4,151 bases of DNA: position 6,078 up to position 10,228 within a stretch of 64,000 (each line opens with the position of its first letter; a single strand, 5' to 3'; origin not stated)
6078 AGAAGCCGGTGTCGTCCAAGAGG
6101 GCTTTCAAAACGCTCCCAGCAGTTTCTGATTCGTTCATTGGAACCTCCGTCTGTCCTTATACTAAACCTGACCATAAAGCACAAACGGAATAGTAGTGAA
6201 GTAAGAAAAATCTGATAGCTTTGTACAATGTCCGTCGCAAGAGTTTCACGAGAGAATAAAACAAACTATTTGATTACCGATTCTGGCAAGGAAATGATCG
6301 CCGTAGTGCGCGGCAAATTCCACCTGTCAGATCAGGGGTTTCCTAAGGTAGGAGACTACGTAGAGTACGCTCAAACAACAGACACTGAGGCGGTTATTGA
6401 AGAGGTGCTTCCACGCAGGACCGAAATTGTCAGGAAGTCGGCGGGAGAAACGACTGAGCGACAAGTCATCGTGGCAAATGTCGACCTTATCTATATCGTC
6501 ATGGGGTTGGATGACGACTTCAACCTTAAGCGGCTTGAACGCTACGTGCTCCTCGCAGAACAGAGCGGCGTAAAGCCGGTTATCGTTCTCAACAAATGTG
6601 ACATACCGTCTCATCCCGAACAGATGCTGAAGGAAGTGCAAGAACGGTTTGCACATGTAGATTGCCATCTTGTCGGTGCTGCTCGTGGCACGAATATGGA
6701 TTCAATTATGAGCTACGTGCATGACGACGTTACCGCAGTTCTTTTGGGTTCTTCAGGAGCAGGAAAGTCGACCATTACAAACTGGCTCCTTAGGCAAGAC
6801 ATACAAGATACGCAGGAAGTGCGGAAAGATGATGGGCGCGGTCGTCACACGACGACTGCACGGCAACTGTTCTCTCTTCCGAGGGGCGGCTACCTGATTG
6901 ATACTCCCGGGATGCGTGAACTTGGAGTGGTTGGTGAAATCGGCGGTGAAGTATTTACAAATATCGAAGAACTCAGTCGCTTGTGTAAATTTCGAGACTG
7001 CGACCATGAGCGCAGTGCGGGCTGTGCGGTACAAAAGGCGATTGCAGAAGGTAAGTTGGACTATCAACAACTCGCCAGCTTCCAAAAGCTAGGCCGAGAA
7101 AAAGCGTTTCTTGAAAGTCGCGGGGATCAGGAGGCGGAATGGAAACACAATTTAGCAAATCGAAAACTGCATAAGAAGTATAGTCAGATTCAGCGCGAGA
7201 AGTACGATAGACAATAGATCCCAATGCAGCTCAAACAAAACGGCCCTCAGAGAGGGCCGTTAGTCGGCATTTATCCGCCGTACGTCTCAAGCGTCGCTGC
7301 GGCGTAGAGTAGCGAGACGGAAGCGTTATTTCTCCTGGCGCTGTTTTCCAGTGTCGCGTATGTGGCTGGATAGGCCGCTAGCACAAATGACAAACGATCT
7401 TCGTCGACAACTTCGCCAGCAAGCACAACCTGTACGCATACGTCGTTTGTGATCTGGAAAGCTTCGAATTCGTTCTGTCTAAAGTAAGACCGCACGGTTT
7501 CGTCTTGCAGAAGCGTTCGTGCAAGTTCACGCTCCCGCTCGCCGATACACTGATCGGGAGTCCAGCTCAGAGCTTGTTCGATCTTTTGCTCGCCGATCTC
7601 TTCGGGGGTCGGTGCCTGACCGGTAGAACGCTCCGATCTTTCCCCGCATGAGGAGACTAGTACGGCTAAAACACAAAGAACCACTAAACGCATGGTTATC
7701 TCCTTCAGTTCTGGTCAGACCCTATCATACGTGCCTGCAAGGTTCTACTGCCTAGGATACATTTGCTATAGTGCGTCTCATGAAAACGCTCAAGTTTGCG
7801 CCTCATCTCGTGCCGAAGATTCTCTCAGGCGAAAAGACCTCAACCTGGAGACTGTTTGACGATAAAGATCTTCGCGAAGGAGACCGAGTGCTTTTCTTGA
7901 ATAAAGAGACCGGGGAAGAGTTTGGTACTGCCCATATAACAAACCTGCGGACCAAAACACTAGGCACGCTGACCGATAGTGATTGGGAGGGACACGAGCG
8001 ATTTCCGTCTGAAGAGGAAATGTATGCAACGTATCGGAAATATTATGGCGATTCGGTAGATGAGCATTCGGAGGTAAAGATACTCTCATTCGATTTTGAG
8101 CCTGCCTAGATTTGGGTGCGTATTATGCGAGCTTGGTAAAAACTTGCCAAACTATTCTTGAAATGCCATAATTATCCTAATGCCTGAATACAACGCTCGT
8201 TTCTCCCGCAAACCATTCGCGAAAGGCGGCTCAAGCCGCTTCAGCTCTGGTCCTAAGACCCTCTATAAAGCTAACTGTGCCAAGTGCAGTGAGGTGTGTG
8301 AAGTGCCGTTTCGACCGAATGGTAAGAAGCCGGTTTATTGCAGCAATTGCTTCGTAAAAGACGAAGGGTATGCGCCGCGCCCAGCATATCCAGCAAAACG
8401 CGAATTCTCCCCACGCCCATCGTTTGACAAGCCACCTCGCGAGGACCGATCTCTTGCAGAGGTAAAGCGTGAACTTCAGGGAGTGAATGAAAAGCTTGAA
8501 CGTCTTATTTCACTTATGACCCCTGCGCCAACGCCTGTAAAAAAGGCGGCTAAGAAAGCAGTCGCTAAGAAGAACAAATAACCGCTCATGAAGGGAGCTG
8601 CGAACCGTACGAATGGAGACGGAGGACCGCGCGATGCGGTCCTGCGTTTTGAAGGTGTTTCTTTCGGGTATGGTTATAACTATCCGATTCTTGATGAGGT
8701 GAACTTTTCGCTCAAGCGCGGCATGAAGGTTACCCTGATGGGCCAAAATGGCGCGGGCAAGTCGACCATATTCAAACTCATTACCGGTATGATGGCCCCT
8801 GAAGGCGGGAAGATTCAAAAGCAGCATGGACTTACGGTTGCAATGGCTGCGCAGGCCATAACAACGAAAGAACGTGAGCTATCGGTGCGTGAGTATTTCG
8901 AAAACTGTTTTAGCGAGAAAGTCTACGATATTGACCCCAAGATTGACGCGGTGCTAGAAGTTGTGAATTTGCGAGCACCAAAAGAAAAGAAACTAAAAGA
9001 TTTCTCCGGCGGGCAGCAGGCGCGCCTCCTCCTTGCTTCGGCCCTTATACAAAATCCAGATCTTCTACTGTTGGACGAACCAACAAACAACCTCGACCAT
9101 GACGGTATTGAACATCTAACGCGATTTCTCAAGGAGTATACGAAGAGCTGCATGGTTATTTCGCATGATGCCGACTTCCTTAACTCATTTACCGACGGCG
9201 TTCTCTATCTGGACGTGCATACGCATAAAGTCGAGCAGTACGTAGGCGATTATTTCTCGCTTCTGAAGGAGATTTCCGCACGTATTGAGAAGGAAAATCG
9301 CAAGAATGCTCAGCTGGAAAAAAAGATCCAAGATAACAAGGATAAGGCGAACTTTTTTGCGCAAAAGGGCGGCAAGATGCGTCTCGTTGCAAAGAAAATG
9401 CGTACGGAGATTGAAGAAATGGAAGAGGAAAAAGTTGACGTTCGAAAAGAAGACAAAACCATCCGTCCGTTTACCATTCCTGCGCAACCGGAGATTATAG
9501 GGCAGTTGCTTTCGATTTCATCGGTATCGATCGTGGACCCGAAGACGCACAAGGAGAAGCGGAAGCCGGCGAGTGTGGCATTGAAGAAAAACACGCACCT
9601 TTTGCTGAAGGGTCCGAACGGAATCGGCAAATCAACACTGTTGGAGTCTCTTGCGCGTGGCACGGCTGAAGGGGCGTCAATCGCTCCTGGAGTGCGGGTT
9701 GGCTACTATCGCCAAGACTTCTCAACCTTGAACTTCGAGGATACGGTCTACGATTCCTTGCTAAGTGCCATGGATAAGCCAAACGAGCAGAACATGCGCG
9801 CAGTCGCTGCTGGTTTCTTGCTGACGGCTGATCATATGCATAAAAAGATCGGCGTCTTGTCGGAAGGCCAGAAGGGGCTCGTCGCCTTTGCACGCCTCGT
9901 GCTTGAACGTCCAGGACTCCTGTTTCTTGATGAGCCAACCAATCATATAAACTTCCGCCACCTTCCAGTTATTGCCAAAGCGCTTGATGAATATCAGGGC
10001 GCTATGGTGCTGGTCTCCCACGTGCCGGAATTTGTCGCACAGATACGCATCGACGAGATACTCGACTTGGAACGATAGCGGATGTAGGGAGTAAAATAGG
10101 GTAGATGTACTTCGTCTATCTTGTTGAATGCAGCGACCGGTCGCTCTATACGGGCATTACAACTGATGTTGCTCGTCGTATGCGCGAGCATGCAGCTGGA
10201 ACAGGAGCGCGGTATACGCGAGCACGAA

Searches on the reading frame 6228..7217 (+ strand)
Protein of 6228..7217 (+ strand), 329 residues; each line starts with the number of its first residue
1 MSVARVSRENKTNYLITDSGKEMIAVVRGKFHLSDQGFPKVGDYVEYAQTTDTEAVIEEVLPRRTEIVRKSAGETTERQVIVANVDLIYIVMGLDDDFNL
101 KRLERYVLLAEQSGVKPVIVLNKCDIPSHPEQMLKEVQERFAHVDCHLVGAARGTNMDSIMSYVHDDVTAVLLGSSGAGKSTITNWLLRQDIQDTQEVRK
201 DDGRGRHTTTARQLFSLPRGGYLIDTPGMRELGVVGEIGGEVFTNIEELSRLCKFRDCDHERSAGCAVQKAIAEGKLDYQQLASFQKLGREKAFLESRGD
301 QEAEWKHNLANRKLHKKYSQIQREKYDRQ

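Call 36: search_protein_families(library=pfam, proteins=[window:6228-7217:+], max_evalue=0.00001)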
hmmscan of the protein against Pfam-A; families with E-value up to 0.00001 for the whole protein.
window:6228-7217:+ (329 aa): 3 families
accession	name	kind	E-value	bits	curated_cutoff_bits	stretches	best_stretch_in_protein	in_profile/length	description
PF03193.22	RsgA_GTPase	-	1.4e-50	172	30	1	60-234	1-173/174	RsgA GTPase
PF00009.33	GTP_EFTU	-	1.1e-06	28.8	26.5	0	83-165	91-183/188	Elongation factor Tu GTP binding domain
PF01926.29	MMR_HSR1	-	4.6e-06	27.2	21.9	0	170-234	2-57/113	50S ribosome-binding GTPase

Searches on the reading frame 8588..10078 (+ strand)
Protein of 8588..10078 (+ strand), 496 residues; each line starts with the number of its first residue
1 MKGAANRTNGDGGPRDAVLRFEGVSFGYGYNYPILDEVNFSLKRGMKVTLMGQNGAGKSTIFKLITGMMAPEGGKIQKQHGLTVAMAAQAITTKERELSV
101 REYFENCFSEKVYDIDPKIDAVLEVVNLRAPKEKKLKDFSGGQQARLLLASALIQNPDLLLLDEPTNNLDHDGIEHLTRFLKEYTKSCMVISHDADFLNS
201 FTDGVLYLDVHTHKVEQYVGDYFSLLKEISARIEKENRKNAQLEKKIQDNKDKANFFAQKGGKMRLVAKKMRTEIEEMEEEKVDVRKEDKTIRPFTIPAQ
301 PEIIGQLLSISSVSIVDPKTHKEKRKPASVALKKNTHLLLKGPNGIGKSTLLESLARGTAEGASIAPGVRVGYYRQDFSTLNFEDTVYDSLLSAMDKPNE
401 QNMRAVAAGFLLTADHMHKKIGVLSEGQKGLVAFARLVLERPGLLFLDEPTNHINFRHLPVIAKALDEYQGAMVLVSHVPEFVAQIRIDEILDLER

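Call 35: search_protein_families(library=pfam, proteins=[window:8588-10078:+], max_evalue=0.00001)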
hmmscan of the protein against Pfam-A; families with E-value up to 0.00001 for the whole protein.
window:8588-10078:+ (496 aa): 9 families
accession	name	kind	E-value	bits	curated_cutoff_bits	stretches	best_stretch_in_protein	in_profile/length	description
PF00005.33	ABC_tran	-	7.6e-46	156.6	25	2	35-167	1-137/137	ABC transporter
PF13304.12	AAA_21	-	1.1e-19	72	27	1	138-194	237-299/304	AAA domain, putative AbiEii toxin, Type IV TA system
PF02463.25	SMC_N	-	8.9e-09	35.5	40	0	49-201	28-205/220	RecF/RecN/SMC N terminal domain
PF13555.12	AAA_29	-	3.5e-08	33.5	27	0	37-72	14-49/61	P-loop containing region of AAA domain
PF20720.3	nSTAND3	-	2.9e-07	30.8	27.2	0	328-361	10-43/155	Novel STAND NTPase 3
PF03193.22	RsgA_GTPase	-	3.7e-07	30.6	30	0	37-80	99-141/174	RsgA GTPase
PF13401.12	AAA_22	-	1e-06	29.5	27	0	335-411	5-65/130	AAA domain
PF13476.12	AAA_23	-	1.8e-06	29.2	27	0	50-281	24-192/201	AAA domain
PF05729.18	NACHT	-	2.1e-06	28.1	26.7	0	338-365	3-30/167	NACHT domain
